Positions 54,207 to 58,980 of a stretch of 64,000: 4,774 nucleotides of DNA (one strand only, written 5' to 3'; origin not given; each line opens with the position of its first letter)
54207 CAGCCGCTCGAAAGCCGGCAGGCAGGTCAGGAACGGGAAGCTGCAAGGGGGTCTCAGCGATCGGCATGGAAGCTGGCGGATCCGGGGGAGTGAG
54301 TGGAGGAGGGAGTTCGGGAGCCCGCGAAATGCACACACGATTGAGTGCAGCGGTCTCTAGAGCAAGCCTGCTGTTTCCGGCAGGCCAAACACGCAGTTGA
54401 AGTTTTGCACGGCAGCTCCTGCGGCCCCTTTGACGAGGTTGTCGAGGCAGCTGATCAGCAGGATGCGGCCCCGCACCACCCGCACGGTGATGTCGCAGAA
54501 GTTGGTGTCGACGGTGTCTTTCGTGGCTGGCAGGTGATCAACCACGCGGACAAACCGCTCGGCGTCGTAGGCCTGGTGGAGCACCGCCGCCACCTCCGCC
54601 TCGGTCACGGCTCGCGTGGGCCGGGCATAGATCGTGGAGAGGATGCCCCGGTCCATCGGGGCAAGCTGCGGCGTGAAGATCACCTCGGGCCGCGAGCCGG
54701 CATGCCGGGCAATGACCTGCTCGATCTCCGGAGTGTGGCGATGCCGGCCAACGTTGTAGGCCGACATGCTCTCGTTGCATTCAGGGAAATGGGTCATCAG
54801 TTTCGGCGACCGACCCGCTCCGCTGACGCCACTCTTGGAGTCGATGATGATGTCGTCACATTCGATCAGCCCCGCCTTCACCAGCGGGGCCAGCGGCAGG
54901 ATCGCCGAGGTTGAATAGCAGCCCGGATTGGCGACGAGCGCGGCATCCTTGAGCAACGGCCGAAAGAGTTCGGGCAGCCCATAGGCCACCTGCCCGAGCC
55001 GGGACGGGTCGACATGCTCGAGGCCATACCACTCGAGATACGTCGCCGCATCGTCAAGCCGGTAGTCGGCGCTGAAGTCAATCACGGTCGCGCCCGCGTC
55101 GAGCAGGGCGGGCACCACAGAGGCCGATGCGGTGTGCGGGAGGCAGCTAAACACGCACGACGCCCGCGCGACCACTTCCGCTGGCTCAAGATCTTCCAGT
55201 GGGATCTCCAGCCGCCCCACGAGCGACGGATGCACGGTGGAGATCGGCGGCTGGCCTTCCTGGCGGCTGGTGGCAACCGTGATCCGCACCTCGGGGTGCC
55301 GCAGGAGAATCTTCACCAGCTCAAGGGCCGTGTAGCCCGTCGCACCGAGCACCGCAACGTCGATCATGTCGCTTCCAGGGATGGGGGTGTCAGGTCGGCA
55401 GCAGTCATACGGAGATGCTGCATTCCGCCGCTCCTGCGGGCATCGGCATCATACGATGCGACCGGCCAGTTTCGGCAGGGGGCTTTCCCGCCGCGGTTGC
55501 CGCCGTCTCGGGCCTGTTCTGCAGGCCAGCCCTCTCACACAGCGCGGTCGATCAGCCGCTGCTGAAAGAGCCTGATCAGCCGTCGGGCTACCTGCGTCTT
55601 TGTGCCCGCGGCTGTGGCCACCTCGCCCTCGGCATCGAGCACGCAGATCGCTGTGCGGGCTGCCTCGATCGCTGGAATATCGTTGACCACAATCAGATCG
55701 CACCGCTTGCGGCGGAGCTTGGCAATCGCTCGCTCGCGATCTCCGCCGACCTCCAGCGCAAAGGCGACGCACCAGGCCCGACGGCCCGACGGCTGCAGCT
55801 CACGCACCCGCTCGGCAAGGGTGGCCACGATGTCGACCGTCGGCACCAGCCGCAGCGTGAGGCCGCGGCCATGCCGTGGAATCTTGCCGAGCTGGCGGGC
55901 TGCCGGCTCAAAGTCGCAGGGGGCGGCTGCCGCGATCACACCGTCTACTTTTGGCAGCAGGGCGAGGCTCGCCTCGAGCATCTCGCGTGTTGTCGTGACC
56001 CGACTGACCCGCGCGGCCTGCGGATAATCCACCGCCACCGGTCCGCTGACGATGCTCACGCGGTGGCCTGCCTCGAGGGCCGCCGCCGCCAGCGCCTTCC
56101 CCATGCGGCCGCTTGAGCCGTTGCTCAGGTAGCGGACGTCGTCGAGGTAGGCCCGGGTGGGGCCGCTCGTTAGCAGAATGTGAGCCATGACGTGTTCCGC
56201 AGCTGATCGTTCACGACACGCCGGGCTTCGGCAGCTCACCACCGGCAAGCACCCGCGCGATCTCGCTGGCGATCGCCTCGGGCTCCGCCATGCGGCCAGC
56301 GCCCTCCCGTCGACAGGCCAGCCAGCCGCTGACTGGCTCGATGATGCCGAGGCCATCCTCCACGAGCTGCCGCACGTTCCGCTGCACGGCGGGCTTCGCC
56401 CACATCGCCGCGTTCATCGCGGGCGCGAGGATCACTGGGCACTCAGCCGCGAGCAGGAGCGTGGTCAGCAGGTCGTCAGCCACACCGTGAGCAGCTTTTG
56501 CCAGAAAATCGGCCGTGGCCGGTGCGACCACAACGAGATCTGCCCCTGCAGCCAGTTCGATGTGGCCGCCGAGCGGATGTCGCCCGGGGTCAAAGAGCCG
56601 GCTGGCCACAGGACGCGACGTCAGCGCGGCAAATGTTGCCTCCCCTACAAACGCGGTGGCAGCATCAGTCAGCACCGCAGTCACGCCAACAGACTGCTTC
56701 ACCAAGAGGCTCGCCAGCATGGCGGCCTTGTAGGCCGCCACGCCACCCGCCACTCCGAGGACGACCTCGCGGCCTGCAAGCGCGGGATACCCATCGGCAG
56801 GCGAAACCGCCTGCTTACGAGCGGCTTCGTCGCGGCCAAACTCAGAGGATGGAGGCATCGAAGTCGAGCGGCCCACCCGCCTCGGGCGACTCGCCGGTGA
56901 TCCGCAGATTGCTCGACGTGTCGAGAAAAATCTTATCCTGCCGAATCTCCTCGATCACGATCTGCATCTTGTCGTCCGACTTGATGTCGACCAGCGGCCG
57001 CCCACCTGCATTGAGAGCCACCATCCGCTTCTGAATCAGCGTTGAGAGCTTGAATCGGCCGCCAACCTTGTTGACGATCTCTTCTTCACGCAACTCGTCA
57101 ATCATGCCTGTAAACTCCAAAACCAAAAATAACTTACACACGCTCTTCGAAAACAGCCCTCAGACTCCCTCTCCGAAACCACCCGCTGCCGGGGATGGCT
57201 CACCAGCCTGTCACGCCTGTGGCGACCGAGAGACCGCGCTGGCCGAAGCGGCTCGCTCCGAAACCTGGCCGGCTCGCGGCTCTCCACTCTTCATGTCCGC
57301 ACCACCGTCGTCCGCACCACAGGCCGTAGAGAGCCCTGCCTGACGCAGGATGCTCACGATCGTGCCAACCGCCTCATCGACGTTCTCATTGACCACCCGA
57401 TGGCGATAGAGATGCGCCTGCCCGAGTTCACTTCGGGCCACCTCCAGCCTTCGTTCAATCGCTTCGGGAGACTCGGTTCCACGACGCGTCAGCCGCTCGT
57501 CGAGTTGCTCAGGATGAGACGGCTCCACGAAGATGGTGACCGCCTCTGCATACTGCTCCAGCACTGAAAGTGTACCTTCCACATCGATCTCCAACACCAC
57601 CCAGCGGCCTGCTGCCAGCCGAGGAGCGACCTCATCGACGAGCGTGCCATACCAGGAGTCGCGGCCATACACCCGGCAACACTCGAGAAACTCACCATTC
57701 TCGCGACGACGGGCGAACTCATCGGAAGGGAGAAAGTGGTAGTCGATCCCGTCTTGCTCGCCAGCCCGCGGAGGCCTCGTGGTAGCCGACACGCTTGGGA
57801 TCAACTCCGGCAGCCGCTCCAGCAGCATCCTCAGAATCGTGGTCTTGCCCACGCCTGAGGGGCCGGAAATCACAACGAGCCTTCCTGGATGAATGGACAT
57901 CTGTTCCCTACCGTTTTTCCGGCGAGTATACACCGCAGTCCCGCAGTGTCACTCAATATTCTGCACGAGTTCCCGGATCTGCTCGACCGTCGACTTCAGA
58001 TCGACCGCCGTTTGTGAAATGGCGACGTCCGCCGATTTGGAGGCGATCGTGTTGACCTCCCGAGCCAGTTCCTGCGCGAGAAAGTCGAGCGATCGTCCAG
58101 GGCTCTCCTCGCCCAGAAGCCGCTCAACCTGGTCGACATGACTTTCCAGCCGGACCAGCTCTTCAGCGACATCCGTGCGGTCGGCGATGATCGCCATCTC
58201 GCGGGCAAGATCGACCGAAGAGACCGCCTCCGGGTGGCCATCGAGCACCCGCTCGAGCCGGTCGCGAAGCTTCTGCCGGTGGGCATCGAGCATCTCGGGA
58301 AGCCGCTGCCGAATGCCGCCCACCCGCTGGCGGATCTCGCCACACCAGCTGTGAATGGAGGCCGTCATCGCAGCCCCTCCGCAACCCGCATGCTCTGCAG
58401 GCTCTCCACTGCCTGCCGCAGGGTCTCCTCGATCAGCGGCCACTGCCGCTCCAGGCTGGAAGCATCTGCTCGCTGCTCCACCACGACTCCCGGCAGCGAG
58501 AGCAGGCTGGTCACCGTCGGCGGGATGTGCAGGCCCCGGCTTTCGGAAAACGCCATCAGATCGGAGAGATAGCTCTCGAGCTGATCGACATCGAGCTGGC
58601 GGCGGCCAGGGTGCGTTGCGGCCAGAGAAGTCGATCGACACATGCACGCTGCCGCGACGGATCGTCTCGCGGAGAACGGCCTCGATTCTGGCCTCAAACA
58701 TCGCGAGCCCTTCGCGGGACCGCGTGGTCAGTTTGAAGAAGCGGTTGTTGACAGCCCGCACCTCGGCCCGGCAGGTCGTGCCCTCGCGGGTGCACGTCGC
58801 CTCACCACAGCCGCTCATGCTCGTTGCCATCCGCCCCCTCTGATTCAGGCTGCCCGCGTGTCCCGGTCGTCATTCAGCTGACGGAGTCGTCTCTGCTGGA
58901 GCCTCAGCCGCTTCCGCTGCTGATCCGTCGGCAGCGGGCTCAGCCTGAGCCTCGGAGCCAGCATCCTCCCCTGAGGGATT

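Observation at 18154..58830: Recurrent single-base indels at short homopolymers disrupt essential and housekeeping genes, indicating sequence errors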

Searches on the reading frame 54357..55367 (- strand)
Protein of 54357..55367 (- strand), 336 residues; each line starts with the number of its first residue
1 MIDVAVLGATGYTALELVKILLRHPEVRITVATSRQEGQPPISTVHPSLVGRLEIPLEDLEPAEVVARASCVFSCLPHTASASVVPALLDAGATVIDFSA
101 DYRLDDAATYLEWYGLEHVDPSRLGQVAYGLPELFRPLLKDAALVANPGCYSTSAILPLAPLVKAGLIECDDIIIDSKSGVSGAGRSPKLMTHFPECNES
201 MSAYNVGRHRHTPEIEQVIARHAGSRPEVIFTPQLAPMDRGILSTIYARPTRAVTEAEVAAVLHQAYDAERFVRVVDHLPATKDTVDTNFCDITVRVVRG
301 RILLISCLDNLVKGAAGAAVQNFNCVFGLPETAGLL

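Call 7: find_encoding_contigs(protein=window:54357-55367:-, flank=10000, max_places=10)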
Protein window:54357-55367:- (336 aa): 1 contig read that carries it; 1 place shown.
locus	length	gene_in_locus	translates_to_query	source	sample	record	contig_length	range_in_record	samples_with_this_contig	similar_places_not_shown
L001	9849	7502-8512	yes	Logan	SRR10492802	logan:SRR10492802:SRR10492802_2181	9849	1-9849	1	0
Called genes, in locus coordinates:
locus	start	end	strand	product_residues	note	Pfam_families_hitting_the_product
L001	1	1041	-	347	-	?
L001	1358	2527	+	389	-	PF01817:CM_2, PF00800:PDT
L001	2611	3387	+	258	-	PF00121:TIM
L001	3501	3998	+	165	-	PF03840:SecG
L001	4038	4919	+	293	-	PF03755:YicC-like_N, PF08340:YicC-like_C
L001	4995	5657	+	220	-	PF00625:Guanylate_kin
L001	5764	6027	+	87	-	PF01192:RNA_pol_Rpb6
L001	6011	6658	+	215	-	PF02441:Flavoprotein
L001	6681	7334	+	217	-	PF04127:DFP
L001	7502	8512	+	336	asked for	PF01118:Semialdhyde_dh, PF03435:Sacchrp_dh_NADP (faint), PF22698:Semialdhyde_dhC_1, PF02774:Semialdhyde_dhC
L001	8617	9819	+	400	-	PF01960:ArgJ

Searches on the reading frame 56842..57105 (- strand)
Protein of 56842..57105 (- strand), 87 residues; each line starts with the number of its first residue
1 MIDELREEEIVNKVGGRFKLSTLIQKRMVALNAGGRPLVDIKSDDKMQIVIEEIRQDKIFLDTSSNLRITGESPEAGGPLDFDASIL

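Call 43: find_encoding_contigs(protein=window:56842-57105:-, flank=8000, max_places=8)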
Protein window:56842-57105:- (87 aa): 5 contigs read that carry it; 4 places shown.
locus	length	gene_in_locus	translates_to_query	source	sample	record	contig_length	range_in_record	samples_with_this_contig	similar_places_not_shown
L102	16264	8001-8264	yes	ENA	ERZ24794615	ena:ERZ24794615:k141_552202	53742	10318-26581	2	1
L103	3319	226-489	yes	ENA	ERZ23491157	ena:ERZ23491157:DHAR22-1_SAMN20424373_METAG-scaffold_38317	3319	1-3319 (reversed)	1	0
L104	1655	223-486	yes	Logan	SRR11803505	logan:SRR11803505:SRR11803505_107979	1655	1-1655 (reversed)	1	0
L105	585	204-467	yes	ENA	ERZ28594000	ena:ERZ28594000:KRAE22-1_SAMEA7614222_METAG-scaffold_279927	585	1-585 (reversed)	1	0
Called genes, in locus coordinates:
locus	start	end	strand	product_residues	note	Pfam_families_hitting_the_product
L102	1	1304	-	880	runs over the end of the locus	PF02861:Clp_N, PF23569:NBD_SMAX1, PF00004:AAA, PF17871:AAA_lid_9, PF00004:AAA, PF07724:AAA_2, PF07728:AAA_5, PF10431:ClpB_D2-small, +8 more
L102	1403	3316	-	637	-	PF00012:HSP70, PF06723:MreB_Mbl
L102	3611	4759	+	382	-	PF01817:CM_2, PF00800:PDT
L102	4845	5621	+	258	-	PF00121:TIM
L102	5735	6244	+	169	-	PF03840:SecG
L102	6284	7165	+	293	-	PF03755:YicC-like_N, PF08340:YicC-like_C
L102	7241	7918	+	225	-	PF00625:Guanylate_kin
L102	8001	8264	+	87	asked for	PF01192:RNA_pol_Rpb6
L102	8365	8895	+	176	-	PF02441:Flavoprotein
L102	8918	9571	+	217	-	PF04127:DFP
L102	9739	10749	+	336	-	PF01118:Semialdhyde_dh, PF22698:Semialdhyde_dhC_1, PF02774:Semialdhyde_dhC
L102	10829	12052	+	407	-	PF01960:ArgJ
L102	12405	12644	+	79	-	-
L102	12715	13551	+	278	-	PF01048:PNP_UDP_1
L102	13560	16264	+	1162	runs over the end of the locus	PF00133:tRNA-synt_1, PF09334:tRNA-synt_1g (weak), PF08264:Anticodon_1, PF19302:DUF5915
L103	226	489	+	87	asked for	PF01192:RNA_pol_Rpb6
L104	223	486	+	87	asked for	PF01192:RNA_pol_Rpb6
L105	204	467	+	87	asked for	PF01192:RNA_pol_Rpb6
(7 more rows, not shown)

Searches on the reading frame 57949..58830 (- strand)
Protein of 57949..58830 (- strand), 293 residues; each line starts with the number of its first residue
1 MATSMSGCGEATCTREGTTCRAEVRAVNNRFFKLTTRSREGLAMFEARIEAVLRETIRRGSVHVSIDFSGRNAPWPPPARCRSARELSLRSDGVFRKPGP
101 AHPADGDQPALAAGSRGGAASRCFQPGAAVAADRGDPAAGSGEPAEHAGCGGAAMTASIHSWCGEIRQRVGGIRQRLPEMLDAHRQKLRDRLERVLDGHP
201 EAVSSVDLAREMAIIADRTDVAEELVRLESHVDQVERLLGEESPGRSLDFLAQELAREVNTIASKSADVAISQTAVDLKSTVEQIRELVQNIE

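Call 35: list_cluster_members(proteins=[window:57949-58830:-, window:51065-51742:-, window:23678-24130:-, window:49498-50898:-, window:54357-55367:-])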
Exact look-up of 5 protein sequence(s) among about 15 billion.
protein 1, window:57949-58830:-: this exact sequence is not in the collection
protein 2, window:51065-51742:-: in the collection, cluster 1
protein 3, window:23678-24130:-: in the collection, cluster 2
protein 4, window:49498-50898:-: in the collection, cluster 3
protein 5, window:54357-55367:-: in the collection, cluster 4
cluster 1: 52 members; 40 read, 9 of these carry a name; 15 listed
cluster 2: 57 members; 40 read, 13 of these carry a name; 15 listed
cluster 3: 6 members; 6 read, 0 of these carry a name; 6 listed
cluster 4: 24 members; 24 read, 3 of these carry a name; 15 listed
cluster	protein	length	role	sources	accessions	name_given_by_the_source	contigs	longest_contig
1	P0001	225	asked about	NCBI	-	-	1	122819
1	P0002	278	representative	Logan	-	-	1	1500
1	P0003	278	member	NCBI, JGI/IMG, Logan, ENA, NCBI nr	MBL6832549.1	MAG: purine-nucleoside phosphorylase [Pirellulales bacterium] | purine-nucleoside phosphorylase [Pirellulales bacterium]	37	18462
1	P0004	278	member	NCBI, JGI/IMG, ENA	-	purine-nucleoside phosphorylase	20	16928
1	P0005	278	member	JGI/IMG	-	purine-nucleoside phosphorylase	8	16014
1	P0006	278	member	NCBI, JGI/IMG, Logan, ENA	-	purine-nucleoside phosphorylase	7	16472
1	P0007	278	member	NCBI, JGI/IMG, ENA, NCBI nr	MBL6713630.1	MAG: purine-nucleoside phosphorylase [Pirellulales bacterium] | purine-nucleoside phosphorylase [Pirellulales bacterium]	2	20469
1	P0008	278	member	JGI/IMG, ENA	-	purine-nucleoside phosphorylase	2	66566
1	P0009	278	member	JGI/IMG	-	purine-nucleoside phosphorylase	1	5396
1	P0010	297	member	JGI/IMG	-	purine-nucleoside phosphorylase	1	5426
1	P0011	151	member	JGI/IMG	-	purine-nucleoside phosphorylase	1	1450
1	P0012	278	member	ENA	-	-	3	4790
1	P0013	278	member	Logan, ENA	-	-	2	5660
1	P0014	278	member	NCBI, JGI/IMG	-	-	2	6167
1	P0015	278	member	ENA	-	-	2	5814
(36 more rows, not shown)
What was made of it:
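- The intact forms occur on tens of contigs (call 35).
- Tried and rejected: The protein collection does list the fragment on a 122.8-kb NCBI contig (call 35), so the sequencing platform stays unknown.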
